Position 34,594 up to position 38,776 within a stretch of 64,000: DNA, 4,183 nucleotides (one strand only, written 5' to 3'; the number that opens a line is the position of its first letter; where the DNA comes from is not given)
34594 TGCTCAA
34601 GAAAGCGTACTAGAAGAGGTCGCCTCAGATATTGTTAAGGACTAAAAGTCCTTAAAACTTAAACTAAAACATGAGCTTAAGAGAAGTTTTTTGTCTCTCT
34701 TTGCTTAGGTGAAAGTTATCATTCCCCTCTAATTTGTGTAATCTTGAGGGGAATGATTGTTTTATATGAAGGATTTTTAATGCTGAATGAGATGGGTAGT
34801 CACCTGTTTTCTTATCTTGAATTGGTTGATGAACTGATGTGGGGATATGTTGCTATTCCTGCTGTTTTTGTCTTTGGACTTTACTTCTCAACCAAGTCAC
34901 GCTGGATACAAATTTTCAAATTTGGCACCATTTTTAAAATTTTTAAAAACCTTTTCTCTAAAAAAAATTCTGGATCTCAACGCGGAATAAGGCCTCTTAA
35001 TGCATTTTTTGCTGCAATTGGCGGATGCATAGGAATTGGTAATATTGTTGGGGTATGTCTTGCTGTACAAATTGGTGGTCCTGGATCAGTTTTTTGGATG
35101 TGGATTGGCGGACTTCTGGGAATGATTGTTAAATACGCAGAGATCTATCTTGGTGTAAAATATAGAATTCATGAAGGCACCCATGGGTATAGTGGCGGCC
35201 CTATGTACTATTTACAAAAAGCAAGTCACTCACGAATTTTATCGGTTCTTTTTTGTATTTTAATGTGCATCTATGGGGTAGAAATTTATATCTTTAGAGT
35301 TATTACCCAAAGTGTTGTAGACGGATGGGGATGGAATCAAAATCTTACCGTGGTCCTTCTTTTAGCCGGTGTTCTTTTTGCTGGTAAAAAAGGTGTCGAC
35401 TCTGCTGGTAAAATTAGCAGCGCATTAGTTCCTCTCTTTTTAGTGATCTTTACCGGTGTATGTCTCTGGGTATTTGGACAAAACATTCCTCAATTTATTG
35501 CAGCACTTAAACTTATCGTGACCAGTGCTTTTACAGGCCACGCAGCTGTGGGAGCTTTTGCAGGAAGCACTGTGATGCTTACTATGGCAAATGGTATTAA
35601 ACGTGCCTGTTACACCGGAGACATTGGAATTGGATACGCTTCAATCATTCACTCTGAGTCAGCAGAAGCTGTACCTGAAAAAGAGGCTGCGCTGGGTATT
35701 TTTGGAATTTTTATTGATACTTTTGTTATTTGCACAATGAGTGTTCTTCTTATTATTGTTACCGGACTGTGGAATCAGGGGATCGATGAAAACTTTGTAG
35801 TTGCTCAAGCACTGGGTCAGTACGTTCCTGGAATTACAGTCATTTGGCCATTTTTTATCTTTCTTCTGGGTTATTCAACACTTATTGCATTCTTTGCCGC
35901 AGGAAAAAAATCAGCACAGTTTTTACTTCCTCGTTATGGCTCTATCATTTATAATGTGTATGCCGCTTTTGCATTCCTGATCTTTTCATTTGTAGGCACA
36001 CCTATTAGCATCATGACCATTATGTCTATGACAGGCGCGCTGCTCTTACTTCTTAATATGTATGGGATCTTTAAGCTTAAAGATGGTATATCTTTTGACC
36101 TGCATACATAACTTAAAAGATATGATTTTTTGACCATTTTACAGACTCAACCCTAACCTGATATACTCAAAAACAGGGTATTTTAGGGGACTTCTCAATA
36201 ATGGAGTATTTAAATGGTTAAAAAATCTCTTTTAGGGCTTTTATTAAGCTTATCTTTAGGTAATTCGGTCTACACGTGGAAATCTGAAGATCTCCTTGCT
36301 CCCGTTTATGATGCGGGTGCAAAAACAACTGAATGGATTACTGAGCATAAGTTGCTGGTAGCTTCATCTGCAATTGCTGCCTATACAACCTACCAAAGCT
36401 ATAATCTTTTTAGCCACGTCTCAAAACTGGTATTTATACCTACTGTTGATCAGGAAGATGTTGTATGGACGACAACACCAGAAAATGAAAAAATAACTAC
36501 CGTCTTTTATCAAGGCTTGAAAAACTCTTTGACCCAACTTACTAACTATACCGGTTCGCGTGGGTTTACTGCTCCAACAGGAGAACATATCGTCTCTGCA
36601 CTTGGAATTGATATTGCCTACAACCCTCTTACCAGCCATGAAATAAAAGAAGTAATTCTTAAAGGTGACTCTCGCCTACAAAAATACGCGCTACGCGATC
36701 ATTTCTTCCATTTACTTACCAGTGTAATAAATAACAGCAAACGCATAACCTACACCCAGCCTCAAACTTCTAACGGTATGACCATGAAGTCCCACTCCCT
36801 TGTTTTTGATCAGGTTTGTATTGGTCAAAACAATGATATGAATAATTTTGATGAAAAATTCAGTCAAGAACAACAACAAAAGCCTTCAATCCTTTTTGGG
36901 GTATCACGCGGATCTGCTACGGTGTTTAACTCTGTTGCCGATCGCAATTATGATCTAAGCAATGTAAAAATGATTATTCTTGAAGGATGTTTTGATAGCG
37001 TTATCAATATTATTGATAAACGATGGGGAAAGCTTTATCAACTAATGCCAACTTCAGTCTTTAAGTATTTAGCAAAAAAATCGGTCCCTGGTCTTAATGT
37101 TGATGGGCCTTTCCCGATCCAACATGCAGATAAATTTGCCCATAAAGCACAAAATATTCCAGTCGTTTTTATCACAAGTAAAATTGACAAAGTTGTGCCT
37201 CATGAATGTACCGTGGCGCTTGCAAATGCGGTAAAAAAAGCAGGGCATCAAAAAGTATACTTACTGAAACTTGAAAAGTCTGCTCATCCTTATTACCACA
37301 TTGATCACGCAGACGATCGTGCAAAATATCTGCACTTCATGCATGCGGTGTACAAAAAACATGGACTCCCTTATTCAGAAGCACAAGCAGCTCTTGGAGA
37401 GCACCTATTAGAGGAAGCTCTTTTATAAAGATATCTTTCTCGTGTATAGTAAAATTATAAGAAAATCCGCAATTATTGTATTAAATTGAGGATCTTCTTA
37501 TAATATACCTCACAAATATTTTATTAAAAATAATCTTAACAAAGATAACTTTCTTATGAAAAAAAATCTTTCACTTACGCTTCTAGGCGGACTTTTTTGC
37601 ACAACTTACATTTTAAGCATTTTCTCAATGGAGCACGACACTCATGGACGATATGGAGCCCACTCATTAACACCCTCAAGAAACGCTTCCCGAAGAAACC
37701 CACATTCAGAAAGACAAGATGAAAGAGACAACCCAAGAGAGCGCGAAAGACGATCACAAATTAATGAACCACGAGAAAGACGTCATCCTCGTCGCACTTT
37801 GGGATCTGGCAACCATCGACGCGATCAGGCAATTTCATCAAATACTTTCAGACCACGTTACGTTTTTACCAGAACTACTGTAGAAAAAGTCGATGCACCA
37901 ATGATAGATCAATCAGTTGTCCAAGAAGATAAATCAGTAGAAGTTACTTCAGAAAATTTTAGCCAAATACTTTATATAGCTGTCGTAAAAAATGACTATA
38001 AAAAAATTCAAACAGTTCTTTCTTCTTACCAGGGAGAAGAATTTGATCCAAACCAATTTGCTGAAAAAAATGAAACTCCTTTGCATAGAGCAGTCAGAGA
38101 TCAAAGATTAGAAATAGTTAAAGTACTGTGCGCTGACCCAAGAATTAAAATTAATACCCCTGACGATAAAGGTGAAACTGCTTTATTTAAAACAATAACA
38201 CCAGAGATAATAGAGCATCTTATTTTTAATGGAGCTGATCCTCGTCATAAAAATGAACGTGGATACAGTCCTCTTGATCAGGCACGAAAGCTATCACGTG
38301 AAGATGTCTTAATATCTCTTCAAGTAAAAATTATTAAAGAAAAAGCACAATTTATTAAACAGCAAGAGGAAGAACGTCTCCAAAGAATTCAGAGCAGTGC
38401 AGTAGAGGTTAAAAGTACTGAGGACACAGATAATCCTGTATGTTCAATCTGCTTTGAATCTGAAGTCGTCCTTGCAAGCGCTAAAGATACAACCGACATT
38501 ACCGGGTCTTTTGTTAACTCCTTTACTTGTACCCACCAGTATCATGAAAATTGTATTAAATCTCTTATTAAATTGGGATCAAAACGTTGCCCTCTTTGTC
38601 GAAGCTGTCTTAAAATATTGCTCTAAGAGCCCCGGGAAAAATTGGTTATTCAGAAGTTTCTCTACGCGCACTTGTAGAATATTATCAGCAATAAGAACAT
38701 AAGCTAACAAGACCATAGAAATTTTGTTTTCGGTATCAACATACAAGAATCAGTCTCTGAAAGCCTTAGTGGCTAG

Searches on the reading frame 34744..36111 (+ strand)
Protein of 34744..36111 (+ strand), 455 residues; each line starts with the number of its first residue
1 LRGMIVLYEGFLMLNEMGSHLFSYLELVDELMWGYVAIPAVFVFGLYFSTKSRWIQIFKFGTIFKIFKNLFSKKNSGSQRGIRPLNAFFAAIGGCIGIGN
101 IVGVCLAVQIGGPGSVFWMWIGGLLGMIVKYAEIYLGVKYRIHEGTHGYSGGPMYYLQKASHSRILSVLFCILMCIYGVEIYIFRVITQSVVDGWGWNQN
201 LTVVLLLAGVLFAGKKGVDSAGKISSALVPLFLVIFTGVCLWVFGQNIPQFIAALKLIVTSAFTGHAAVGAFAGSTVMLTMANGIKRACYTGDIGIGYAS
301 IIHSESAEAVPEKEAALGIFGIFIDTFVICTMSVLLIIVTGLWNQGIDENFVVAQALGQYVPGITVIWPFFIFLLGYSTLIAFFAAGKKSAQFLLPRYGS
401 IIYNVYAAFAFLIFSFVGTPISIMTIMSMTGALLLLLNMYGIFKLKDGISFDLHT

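Call 44: search_protein_families(library=pfam, proteins=[window:34744-36111:+], max_evalue=0.00001)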
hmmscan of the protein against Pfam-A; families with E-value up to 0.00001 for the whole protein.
window:34744-36111:+ (455 aa): 1 family
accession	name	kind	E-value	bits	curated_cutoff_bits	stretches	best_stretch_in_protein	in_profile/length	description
PF01235.23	Na_Ala_symp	-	1.2e-67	229.4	24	1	73-447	4-370/392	Sodium:alanine symporter family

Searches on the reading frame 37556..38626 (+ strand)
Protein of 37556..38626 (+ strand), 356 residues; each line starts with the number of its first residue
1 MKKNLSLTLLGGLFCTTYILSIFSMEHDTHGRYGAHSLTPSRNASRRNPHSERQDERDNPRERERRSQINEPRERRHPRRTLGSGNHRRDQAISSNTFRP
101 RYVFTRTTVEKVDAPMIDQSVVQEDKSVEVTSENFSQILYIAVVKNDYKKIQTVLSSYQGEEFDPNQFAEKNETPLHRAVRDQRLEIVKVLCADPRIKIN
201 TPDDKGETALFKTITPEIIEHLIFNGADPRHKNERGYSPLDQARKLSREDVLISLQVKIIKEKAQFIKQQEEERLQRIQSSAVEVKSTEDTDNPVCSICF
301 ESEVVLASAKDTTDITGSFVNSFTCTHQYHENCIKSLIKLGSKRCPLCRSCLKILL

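Call 93: search_protein_families(library=pfam, proteins=[window:37556-38626:+], max_evalue=0.0001)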
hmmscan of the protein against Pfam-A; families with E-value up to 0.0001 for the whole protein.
window:37556-38626:+ (356 aa): 6 families
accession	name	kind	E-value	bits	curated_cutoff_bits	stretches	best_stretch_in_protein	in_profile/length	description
PF12796.13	Ank_2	-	5e-15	56.3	27.3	2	139-233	1-90/90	Ankyrin repeats (3 copies)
PF13857.12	Ank_5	-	1.4e-09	38.6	27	1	163-210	7-53/56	Ankyrin repeats (many copies)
PF12678.13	zf-rbx1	-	6.8e-07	29.9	31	1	296-349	3-55/55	RING-H2 zinc finger domain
PF13606.12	Ank_3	-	2.2e-06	27.9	22.3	0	172-200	2-29/30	Ankyrin repeat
PF00097.31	zf-C3HC4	-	3.2e-06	27.3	21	1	296-348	1-40/40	Zinc finger, C3HC4 type (RING finger)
PF00023.36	Ank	-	4.4e-06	27.1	21.1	0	173-196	3-29/33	Ankyrin repeat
